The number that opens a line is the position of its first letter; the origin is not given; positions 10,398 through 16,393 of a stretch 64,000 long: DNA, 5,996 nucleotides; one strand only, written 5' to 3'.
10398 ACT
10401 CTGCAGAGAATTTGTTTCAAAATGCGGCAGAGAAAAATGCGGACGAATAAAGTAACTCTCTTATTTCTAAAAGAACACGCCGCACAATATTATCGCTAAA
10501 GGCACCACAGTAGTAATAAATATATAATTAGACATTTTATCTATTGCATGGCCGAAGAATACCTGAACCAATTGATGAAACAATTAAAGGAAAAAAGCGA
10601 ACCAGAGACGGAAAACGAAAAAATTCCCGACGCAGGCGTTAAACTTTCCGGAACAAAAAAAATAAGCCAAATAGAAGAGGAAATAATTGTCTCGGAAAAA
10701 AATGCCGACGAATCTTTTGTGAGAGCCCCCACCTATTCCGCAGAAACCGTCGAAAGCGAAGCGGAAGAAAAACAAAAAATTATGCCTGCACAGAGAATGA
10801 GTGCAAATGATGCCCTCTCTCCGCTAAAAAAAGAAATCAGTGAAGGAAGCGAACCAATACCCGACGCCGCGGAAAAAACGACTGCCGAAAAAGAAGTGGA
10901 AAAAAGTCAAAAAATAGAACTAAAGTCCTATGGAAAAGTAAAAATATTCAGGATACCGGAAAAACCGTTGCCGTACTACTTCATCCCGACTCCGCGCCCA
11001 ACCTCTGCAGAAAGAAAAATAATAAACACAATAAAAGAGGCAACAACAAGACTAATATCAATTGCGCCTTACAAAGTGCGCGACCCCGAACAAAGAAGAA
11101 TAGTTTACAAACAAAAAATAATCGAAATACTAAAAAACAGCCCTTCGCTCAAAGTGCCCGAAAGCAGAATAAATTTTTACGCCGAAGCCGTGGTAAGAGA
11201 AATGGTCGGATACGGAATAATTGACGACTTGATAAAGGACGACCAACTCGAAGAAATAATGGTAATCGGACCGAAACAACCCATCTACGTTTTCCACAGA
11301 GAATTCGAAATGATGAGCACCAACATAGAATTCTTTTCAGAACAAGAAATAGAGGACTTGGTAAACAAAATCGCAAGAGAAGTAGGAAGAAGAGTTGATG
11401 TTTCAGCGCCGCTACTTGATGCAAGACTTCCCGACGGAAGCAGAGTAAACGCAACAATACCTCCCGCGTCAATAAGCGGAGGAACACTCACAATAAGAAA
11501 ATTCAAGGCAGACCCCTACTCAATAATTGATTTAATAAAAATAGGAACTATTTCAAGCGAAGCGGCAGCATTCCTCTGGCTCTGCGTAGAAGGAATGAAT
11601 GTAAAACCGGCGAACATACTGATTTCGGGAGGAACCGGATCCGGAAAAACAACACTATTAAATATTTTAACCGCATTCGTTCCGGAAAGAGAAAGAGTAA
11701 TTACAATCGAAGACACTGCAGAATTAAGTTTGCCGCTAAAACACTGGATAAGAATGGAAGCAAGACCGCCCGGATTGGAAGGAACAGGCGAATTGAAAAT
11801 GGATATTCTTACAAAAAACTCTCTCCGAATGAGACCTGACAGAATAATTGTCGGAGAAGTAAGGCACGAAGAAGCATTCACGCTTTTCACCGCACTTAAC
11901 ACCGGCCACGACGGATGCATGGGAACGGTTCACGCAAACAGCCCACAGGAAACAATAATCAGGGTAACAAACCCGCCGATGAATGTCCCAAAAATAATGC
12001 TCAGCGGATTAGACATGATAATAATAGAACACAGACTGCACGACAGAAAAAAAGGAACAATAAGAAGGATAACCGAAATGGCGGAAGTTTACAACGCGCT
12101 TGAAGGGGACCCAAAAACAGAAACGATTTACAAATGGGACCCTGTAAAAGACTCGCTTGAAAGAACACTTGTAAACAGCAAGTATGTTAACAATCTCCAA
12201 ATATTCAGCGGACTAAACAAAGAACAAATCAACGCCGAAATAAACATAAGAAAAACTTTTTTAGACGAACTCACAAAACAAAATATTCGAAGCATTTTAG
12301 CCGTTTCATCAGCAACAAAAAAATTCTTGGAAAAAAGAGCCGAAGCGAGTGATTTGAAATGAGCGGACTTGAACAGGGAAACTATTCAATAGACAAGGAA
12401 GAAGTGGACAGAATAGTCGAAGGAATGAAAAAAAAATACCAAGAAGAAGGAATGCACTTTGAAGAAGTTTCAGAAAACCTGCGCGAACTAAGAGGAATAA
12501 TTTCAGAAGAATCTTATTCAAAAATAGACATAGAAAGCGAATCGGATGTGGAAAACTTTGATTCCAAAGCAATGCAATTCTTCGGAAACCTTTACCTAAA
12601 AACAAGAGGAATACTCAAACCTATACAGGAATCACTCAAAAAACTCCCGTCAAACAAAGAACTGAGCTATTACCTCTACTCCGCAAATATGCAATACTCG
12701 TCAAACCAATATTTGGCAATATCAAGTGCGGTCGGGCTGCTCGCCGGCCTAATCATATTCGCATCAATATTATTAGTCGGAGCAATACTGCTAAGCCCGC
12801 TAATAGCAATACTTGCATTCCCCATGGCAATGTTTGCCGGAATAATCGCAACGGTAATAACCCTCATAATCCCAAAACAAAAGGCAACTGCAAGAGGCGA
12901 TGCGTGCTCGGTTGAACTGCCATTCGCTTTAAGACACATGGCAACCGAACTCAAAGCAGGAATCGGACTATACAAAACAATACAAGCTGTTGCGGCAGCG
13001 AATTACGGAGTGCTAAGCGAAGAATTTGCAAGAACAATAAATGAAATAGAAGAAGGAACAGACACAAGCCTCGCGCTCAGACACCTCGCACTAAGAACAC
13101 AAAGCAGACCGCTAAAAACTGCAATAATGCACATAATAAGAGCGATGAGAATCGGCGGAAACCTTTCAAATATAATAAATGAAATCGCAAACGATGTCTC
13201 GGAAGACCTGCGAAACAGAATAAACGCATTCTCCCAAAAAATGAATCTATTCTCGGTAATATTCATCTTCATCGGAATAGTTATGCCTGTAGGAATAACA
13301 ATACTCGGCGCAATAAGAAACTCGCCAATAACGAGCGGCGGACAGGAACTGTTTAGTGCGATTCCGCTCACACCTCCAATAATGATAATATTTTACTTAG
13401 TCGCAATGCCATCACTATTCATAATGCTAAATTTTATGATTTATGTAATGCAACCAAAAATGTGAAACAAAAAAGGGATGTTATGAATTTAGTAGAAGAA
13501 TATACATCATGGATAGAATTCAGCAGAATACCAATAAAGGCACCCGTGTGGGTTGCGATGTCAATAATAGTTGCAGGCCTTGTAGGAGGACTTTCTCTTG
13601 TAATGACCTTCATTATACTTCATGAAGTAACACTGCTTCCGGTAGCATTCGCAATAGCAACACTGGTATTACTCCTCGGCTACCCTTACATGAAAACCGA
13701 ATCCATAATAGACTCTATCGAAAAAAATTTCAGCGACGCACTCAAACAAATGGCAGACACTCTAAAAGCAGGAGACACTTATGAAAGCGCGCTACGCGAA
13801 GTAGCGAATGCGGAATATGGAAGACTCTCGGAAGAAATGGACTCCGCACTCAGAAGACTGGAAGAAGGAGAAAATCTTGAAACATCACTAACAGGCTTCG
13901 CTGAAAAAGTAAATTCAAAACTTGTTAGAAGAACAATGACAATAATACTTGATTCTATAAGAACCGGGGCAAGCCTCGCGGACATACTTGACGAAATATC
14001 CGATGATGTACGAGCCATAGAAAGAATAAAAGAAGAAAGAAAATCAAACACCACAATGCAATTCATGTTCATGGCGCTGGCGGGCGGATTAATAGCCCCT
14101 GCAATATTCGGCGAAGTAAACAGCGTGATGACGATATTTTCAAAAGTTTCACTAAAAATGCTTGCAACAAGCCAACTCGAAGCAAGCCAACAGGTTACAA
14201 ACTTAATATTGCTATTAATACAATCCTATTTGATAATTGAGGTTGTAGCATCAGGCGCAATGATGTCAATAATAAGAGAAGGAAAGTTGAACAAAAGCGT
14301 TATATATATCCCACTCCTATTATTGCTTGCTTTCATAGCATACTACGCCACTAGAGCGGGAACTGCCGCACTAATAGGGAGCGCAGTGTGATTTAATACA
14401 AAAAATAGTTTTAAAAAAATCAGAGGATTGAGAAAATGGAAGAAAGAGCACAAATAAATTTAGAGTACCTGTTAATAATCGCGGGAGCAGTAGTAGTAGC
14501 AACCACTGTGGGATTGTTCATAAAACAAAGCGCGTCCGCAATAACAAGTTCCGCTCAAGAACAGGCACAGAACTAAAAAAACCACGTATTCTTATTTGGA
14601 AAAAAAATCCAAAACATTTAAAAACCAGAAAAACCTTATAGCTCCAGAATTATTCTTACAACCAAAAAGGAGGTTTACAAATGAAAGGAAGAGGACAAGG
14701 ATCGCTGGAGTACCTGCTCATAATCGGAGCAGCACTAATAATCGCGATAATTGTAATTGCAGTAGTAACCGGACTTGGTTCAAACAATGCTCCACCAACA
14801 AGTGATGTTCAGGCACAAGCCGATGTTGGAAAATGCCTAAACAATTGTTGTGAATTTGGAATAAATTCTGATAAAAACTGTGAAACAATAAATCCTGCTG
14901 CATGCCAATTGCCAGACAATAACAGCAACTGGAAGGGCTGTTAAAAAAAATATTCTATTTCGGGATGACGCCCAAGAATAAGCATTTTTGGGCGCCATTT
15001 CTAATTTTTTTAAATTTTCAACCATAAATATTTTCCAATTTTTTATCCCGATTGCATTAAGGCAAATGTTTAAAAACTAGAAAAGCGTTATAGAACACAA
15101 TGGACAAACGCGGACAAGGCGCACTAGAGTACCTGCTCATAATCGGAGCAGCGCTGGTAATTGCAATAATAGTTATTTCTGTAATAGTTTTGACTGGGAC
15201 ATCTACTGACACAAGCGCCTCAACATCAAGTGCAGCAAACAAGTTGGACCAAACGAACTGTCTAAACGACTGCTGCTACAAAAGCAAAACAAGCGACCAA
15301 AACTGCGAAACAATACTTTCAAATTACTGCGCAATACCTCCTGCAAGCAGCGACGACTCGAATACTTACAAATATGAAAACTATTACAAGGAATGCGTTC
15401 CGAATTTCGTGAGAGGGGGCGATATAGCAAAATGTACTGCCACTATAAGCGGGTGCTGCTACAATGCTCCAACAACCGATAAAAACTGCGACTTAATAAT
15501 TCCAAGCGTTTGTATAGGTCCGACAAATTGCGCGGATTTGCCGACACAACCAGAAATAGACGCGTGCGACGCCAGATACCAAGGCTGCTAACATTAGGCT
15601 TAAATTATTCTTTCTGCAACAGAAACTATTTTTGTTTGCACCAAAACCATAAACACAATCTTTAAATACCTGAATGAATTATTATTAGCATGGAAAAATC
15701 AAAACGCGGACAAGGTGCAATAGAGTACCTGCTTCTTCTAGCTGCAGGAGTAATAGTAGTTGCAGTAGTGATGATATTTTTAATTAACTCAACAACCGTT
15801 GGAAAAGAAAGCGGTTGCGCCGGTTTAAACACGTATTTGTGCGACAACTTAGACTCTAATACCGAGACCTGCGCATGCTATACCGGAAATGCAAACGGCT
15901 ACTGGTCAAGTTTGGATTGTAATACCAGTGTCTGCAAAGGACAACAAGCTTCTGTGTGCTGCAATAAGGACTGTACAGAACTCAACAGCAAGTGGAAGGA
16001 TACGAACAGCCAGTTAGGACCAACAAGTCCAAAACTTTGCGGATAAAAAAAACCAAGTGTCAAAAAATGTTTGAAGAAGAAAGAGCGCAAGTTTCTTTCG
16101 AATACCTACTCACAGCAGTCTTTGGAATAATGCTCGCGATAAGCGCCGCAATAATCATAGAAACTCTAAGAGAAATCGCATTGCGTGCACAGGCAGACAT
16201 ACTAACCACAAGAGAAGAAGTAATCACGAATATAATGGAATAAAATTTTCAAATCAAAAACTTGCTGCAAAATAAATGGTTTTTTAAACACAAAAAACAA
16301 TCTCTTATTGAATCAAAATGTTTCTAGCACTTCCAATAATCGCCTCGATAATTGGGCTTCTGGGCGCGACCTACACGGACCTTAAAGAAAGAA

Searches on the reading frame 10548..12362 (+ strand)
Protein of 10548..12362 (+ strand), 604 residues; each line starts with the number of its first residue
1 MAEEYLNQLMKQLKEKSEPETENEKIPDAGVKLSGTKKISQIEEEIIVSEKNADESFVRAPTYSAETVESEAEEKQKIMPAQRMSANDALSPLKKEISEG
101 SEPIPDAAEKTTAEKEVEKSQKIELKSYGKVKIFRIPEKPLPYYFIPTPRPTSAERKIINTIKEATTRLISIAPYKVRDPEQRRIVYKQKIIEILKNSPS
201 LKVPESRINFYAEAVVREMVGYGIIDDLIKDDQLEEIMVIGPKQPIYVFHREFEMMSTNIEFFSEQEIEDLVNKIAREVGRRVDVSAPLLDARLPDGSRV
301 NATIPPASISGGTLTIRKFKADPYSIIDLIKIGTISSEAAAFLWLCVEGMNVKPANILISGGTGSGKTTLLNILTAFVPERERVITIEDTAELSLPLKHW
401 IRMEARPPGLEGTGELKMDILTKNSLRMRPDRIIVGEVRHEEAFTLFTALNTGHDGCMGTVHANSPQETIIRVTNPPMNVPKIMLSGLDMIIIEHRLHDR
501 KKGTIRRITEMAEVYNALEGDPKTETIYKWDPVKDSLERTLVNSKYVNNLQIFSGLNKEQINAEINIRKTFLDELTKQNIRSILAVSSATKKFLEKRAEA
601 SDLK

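Call 17: search_protein_families(library=pfam, proteins=[window:10548-12362:+], max_evalue=0.1)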
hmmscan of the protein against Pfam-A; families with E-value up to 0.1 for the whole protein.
window:10548-12362:+ (604 aa): 17 families
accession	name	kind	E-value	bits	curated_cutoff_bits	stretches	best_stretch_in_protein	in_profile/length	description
PF00437.27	T2SSE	-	1.2e-44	153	24.9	1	222-492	5-273/370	Type II/IV secretion system protein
PF13555.12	AAA_29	-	0.00049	20.2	27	1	350-381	17-50/61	P-loop containing region of AAA domain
PF00005.33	ABC_tran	-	0.00081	20.4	25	1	357-389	14-46/137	ABC transporter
PF06414.18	Zeta_toxin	-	0.002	18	22.3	1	353-388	15-50/199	Zeta toxin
PF13191.12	AAA_16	-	0.0026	18.7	32.6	1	354-403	24-72/167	AAA ATPase domain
PF13401.12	AAA_22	-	0.0043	17.8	27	1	356-411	7-64/130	AAA domain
PF01580.24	FtsK_SpoIIIE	-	0.0058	16.6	24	1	353-374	38-59/221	FtsK/SpoIIIE family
PF13521.12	AAA_28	-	0.01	16.5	27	1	357-383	2-33/164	AAA domain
PF20720.3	nSTAND3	-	0.018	15.2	27.2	1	357-393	20-57/155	Novel STAND NTPase 3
PF13245.12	AAA_19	-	0.02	15.5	25.1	1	352-383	9-40/134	AAA domain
PF13476.12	AAA_23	-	0.027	15.5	27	1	357-375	22-40/201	AAA domain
PF22997.1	CHS4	-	0.03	15.1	27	1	527-568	2-43/81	Chitin synthase 4-like domain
PF25199.1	nSTAND_NTPase5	-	0.047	13.9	34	0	353-395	40-84/145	Novel STAND NTPase 5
PF13238.12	AAA_18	-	0.061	14.2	29.4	0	357-392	1-33/128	AAA domain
PF10412.15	TrwB_AAD_bind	-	0.064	12.6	20.5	0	354-389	15-50/387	Type IV secretion-system coupling protein DNA-binding domain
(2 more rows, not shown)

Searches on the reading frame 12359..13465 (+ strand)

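Call 17: search_protein_families(library=pfam, proteins=[window:12359-13465:+], max_evalue=0.1)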
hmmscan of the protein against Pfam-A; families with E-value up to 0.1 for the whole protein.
window:12359-13465:+ (368 aa): 6 families
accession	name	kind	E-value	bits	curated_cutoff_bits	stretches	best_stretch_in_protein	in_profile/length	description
PF00482.28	T2SSF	-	4.6e-20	72.3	25.2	1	190-316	1-124/125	Type II secretion system (T2SS), protein F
PF20990.2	DUF2207_C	-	2.8e-05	24.4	33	1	78-170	103-185/247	Predicted membrane protein (DUF2207) C-terminal domain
PF04906.18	Tweety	-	0.015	14.5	31.8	1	3-205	108-287/431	Tweety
PF00038.26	Filament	-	0.029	14.4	40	1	5-62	69-126/313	Intermediate filament protein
PF12078.13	DUF3557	-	0.048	14.1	26.2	0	8-96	25-113/154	Domain of unknown function (DUF3557)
PF21593.2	DUF6853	-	0.071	14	27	0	229-287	51-110/120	Family of unknown function (DUF6853)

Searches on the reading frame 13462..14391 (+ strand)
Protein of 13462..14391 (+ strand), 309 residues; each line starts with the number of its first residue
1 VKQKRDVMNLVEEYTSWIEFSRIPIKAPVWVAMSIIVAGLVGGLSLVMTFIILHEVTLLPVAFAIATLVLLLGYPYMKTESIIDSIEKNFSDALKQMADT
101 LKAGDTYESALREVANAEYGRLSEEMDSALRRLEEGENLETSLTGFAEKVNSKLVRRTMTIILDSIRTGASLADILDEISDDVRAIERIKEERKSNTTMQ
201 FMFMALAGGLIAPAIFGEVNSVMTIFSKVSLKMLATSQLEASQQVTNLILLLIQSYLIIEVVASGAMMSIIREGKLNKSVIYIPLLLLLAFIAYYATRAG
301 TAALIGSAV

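Call 4: search_protein_families(library=pfam, proteins=[window:13462-14391:+], max_evalue=1)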
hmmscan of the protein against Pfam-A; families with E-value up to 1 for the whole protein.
window:13462-14391:+ (309 aa): 5 families
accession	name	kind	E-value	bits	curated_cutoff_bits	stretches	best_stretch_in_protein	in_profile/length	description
PF00482.28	T2SSF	-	1.2e-17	64.5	25.2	1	94-215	2-120/125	Type II secretion system (T2SS), protein F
PF10306.14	FLILHELTA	-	0.0046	17.7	25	1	44-97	22-74/80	Hypothetical protein FLILHELTA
PF06103.16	DUF948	-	0.01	16.4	37.2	1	59-102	4-47/89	Bacterial protein of unknown function (DUF948)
PF08542.16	Rep_fac_C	-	0.025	15.4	23.6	0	159-199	22-63/88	Replication factor C C-terminal domain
PF10157.14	BORCS6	-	0.1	13.2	35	1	120-192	17-89/101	BLOC-1-related complex sub-unit 6 C-terminal helix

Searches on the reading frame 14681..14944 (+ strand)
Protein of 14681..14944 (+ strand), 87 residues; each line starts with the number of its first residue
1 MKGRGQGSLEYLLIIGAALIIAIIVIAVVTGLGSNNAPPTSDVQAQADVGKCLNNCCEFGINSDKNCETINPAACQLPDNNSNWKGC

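Call 17: search_protein_families(library=pfam, proteins=[window:14681-14944:+], max_evalue=0.1)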
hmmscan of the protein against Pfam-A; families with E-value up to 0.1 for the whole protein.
window:14681-14944:+ (87 aa): 3 families
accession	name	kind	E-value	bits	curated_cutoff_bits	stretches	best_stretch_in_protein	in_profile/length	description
PF04021.17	Class_IIIsignal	-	2.1e-08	34.3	23.7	1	4-28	2-26/27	Class III signal peptide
PF12555.13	SteA-like_C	-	0.023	15.2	26.4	1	5-34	9-38/52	SteA-like C-terminal domain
PF07420.17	DUF1509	-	0.026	14.9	27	1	50-75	69-94/124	Protein of unknown function (DUF1509)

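Call 60: search_protein_families(library=ncbifam, proteins=[window:14681-14944:+], max_evalue=0.1)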
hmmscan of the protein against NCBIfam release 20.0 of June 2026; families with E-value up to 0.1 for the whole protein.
window:14681-14944:+ (87 aa): 0 families

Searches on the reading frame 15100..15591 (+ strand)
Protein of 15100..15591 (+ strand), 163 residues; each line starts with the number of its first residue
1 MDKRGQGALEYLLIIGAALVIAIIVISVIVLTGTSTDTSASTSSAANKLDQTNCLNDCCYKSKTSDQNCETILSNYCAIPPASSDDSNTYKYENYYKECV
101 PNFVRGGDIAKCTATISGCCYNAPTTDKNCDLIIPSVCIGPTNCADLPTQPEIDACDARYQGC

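Call 17: search_protein_families(library=pfam, proteins=[window:15100-15591:+], max_evalue=0.1)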
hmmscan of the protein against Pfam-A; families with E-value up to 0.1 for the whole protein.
window:15100-15591:+ (163 aa): 2 families
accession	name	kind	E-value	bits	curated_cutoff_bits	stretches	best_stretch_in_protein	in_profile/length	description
PF04021.17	Class_IIIsignal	-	9.1e-09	35.4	23.7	1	3-28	1-26/27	Class III signal peptide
PF10717.14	ODV-E18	-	0.065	13.6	28.1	0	17-48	30-62/87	Occlusion-derived virus envelope protein ODV-E18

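Call 60: search_protein_families(library=ncbifam, proteins=[window:15100-15591:+], max_evalue=0.1)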
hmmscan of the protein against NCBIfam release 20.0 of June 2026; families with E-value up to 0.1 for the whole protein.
window:15100-15591:+ (163 aa): 1 family
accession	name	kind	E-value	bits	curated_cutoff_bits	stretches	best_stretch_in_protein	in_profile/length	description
NF038091.1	T4SS_VirB10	equivalog_domain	0.039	13.5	220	1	11-84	110-174/197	type IV secretion system protein VirB10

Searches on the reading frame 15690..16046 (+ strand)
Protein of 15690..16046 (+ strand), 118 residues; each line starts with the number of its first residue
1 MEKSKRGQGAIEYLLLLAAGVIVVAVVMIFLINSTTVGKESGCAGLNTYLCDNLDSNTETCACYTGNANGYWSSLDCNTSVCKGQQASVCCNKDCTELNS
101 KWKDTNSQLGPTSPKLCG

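Call 17: search_protein_families(library=pfam, proteins=[window:15690-16046:+], max_evalue=0.1)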
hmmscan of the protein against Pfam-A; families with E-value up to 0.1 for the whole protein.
window:15690-16046:+ (118 aa): 1 family
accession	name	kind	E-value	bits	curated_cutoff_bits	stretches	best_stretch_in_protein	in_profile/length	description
PF04021.17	Class_IIIsignal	-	3.4e-06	27.3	23.7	1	5-30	1-26/27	Class III signal peptide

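Call 60: search_protein_families(library=ncbifam, proteins=[window:15690-16046:+], max_evalue=0.1)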
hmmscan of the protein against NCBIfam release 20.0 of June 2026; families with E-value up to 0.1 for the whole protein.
window:15690-16046:+ (118 aa): 0 families

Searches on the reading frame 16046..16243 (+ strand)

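Call 17: search_protein_families(library=pfam, proteins=[window:16046-16243:+], max_evalue=0.1)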
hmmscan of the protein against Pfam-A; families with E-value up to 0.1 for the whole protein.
window:16046-16243:+ (65 aa): 3 families
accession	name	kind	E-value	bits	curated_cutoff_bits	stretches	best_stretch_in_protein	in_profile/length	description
PF25797.1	PDF2_C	-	0.046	13.2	27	1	19-59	58-98/241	PDF2-like, C-terminal domain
PF08196.16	UL2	-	0.069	13.6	25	1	13-44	27-57/59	UL2 protein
PF10895.14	DUF2715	-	0.082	13.2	22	1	14-40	107-133/152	Domain of unknown function (DUF2715)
